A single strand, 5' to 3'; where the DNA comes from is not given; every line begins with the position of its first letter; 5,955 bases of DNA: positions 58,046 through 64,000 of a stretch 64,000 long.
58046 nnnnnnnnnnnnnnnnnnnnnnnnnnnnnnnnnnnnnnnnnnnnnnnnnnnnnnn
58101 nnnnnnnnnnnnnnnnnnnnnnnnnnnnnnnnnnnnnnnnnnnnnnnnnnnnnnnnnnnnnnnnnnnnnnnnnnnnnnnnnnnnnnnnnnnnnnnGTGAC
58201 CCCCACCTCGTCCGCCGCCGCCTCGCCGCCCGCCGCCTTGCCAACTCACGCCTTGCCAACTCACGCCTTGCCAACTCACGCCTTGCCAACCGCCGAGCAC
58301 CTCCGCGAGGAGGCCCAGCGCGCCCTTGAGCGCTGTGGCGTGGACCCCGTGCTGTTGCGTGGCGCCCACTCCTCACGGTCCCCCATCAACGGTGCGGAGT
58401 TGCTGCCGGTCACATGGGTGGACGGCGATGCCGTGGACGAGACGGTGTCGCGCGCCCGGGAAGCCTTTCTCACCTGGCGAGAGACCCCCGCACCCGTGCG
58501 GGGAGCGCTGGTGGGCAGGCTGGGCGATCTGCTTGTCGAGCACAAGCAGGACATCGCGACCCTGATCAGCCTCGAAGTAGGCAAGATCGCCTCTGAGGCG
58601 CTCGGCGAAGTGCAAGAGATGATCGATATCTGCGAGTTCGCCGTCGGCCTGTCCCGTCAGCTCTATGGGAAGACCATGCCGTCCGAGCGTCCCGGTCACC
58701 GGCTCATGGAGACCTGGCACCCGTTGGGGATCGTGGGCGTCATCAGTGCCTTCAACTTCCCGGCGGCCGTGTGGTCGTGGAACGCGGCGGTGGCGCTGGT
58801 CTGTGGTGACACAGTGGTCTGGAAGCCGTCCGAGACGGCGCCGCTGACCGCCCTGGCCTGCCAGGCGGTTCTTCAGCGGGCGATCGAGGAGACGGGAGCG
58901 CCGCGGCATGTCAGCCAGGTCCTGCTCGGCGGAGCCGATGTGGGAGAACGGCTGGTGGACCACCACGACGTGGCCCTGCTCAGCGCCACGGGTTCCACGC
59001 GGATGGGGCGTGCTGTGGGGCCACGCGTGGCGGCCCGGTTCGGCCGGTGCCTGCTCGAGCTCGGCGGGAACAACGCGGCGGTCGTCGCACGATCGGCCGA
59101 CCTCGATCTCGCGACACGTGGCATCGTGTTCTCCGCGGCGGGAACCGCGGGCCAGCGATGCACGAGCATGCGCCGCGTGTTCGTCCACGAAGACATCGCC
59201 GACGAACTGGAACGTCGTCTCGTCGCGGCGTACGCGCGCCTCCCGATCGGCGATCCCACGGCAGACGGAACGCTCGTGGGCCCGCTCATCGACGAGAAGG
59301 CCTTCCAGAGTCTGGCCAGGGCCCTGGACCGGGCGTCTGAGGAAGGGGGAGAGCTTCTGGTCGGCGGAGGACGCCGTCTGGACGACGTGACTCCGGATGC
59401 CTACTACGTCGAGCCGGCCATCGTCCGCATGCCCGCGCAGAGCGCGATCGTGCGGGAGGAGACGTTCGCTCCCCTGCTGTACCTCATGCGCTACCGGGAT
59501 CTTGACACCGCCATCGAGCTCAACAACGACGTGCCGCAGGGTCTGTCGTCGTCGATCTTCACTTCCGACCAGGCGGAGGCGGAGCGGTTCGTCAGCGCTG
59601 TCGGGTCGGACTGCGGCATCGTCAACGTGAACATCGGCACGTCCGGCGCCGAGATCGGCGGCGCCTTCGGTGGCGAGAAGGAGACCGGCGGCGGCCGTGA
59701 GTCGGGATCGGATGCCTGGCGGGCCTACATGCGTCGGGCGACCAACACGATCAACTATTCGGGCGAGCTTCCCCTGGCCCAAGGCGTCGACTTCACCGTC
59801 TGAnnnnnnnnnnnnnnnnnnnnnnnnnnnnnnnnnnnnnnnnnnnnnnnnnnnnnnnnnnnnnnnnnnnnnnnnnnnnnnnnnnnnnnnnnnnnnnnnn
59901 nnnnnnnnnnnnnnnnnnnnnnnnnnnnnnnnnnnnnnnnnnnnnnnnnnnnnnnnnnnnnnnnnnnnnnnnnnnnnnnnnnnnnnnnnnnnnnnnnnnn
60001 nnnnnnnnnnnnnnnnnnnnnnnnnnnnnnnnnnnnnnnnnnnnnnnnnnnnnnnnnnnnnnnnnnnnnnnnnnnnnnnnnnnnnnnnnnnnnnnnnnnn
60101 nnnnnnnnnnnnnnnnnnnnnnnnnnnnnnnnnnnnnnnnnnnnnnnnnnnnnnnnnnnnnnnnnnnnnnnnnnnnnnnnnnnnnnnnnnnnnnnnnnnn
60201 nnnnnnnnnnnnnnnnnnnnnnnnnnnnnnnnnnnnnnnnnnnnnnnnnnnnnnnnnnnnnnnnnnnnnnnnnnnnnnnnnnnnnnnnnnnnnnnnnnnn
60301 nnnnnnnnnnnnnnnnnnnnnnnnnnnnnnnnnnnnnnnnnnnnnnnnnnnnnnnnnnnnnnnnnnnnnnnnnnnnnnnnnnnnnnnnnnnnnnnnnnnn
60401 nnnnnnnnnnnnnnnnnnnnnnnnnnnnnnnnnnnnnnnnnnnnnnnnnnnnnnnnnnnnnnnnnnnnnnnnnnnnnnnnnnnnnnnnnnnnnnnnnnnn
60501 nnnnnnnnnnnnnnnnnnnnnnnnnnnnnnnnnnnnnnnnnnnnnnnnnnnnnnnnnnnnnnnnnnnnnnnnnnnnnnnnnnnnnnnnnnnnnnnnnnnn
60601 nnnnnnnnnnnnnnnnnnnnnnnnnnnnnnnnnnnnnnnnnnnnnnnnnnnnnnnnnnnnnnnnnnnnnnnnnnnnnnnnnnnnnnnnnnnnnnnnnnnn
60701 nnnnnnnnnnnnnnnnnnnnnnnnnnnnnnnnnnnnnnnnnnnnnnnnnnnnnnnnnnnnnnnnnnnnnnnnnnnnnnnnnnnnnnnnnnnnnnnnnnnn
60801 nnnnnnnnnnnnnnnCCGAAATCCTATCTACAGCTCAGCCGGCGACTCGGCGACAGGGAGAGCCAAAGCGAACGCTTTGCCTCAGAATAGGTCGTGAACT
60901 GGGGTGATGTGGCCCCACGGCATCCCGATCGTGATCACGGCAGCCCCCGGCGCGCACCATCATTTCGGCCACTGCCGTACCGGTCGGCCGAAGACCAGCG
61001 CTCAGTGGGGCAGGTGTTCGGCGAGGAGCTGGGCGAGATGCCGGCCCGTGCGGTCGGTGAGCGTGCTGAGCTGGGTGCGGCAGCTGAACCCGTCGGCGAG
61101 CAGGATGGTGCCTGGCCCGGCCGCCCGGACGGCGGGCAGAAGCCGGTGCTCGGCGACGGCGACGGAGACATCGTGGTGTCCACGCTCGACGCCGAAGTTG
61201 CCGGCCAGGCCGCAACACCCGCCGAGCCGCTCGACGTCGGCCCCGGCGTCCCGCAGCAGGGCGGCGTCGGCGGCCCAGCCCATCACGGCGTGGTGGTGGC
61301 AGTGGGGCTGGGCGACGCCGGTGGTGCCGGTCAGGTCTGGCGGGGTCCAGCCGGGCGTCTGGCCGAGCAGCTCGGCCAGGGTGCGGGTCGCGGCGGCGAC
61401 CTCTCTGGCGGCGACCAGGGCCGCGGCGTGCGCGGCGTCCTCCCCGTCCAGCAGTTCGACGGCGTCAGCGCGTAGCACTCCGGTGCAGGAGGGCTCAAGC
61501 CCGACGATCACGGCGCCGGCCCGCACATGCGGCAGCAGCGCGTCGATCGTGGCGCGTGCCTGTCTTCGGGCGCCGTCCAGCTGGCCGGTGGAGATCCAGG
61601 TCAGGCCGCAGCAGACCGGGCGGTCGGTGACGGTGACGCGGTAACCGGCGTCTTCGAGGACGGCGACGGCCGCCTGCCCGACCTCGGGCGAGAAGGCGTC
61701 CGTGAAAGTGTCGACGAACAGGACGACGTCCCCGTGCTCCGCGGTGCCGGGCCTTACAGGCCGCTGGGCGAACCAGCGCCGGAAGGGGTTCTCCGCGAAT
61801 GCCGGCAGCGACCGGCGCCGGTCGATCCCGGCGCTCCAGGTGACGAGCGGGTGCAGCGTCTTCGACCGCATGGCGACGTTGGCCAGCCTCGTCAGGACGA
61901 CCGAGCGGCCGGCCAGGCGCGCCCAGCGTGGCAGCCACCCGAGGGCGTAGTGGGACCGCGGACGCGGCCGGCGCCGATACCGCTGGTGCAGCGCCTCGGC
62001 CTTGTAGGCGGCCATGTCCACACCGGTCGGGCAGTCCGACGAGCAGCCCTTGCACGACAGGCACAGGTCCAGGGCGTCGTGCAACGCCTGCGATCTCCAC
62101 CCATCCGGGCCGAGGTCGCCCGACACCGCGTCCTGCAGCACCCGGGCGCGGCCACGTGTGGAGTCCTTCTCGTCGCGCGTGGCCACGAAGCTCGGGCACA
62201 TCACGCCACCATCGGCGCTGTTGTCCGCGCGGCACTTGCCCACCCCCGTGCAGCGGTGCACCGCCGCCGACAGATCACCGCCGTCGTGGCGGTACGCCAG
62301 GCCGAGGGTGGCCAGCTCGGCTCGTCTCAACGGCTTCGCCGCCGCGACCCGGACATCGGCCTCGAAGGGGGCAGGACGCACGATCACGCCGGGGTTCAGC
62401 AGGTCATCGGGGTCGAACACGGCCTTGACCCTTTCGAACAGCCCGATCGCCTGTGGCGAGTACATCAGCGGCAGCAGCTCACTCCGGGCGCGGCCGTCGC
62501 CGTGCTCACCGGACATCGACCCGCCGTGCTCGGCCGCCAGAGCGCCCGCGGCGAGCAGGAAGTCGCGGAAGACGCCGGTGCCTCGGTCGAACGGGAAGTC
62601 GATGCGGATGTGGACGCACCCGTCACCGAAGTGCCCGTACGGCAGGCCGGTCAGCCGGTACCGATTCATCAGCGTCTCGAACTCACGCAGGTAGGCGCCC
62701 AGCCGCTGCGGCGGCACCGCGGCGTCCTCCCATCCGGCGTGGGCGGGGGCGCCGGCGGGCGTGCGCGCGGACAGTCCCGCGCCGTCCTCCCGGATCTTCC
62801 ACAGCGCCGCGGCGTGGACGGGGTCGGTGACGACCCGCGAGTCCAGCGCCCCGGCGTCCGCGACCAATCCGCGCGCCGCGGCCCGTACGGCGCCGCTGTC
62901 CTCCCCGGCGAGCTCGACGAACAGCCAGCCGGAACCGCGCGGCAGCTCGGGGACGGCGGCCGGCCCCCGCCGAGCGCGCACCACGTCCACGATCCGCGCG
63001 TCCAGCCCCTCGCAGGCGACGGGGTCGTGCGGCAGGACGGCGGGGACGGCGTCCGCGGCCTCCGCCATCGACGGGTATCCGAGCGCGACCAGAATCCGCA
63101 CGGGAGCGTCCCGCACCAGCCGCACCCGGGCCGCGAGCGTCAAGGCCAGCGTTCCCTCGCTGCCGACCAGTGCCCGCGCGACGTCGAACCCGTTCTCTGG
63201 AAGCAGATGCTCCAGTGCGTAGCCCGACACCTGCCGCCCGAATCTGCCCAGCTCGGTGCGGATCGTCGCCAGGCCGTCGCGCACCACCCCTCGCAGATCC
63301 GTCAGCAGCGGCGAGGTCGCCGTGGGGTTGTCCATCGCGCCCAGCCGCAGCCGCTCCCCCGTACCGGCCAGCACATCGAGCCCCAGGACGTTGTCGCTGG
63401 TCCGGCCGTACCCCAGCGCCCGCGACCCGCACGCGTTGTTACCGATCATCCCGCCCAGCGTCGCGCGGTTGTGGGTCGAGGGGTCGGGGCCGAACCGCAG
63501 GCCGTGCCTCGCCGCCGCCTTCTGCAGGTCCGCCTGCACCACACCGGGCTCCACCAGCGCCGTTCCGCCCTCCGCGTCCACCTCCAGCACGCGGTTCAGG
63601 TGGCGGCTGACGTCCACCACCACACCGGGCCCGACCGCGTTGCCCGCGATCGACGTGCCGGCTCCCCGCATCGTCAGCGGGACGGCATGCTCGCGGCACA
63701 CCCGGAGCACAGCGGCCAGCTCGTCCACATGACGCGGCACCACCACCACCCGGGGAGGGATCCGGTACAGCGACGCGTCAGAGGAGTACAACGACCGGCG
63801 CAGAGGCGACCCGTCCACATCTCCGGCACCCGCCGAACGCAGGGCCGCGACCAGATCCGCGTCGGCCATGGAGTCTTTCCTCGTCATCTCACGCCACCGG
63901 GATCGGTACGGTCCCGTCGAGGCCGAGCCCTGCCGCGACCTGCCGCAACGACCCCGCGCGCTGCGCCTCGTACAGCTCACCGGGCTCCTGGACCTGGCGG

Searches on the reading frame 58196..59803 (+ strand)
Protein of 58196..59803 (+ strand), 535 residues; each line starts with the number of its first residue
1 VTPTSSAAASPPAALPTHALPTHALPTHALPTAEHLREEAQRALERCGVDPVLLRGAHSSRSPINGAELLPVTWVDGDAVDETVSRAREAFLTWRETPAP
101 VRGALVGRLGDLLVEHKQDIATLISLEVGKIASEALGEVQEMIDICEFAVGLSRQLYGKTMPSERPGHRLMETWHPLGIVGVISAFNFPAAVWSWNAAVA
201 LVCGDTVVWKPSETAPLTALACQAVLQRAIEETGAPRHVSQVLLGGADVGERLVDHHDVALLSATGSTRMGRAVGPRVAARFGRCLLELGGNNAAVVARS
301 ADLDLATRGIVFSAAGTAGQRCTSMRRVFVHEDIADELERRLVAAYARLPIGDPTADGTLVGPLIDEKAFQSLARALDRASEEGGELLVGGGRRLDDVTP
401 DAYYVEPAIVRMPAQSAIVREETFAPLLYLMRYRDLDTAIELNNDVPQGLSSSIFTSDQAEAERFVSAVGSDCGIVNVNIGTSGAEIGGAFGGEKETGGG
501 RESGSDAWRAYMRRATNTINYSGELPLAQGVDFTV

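Call 62: search_protein_families(library=pfam, proteins=[window:58196-59803:+], max_evalue=0.00001)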
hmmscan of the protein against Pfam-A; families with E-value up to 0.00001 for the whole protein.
window:58196-59803:+ (535 aa): 1 family
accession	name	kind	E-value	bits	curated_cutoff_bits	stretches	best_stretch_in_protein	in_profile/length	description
PF00171.27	Aldedh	-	9.2e-134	446.9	23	1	60-514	11-458/461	Aldehyde dehydrogenase family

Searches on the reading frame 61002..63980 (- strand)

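Call 62: search_protein_families(library=pfam, proteins=[window:61002-63980:-], max_evalue=0.00001)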
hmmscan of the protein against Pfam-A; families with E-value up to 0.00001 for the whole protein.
window:61002-63980:- (992 aa): 5 families
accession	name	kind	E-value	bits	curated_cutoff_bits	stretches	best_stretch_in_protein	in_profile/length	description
PF02913.24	FAD-oxidase_C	-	9.9e-44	150.3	21.2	1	295-532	5-247/248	FAD linked oxidases, C-terminal domain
PF01565.28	FAD_binding_4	-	3.9e-41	140.4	26.4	1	76-213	1-138/139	FAD binding domain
PF13183.11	Fer4_8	-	7.1e-08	33.3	27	1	574-654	2-68/68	4Fe-4S dicluster domain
PF13534.11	Fer4_17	-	1.6e-06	29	22.2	1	576-655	1-61/61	4Fe-4S dicluster domain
PF02754.22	CCG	-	1.7e-06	28.5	20.6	0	761-836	11-84/85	Cysteine-rich domain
